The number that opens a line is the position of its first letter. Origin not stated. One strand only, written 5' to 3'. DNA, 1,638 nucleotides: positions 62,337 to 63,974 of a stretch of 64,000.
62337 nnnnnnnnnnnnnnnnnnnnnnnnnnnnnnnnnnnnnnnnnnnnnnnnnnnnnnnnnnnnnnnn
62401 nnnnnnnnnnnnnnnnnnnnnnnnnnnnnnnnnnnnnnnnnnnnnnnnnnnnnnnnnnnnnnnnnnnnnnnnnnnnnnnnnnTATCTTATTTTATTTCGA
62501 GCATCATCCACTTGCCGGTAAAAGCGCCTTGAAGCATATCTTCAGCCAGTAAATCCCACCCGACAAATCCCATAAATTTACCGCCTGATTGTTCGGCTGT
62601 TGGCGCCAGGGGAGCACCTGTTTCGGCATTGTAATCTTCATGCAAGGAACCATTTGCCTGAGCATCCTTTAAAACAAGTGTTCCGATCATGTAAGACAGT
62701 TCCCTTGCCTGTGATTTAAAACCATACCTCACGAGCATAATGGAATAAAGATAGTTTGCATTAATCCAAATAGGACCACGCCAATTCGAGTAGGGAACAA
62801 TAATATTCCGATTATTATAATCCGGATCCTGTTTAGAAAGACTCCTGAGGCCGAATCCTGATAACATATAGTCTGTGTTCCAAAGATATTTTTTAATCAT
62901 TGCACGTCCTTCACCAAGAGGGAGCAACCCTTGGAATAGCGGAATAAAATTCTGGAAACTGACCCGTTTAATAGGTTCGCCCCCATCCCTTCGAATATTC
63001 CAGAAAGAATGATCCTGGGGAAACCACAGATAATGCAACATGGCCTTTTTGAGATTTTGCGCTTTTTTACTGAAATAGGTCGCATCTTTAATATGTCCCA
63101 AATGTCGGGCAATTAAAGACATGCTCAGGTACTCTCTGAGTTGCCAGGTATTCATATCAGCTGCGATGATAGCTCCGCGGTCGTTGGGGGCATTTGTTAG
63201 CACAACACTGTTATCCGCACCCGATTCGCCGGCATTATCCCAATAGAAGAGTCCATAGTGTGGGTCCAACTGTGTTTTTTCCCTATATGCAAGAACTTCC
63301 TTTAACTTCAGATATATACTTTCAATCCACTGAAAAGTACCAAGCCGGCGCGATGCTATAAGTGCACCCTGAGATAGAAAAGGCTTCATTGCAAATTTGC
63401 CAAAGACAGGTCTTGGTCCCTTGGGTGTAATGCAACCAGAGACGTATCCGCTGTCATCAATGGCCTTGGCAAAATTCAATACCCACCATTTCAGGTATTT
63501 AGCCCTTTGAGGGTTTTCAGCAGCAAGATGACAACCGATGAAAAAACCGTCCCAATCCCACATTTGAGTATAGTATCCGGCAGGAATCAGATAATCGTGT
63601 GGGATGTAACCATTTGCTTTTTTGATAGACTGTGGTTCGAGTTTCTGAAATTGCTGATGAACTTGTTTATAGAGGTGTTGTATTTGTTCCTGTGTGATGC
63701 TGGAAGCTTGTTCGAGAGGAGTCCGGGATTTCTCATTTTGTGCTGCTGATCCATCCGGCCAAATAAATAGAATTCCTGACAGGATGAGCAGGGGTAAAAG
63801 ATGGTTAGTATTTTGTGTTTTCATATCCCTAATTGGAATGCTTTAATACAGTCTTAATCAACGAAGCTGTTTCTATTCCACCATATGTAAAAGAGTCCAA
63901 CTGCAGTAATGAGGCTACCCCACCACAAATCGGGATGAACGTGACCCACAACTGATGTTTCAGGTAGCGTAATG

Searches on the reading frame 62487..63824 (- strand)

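Call 33: search_protein_families(library=pfam, proteins=[window:62487-63824:-], max_evalue=0.1)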
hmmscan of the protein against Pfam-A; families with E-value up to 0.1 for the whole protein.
window:62487-63824:- (445 aa): 4 families
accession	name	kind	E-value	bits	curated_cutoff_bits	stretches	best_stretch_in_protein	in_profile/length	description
PF22422.2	MGH1-like_GH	-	1.3e-25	91.2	27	1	85-407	1-349/356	Mannosylglycerate hydrolase MGH1-like glycoside hydrolase domain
PF01204.24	Trehalase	-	2.2e-16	60.3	21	2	217-417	302-489/512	Trehalase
PF03200.22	Glyco_hydro_63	-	1.9e-12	47.2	22.4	1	285-404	343-472/492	Glycosyl hydrolase family 63 C-terminal domain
PF17389.8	Bac_rhamnosid6H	-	0.019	14.7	24.5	1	162-309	115-245/339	Bacterial alpha-L-rhamnosidase 6 hairpin glycosidase domain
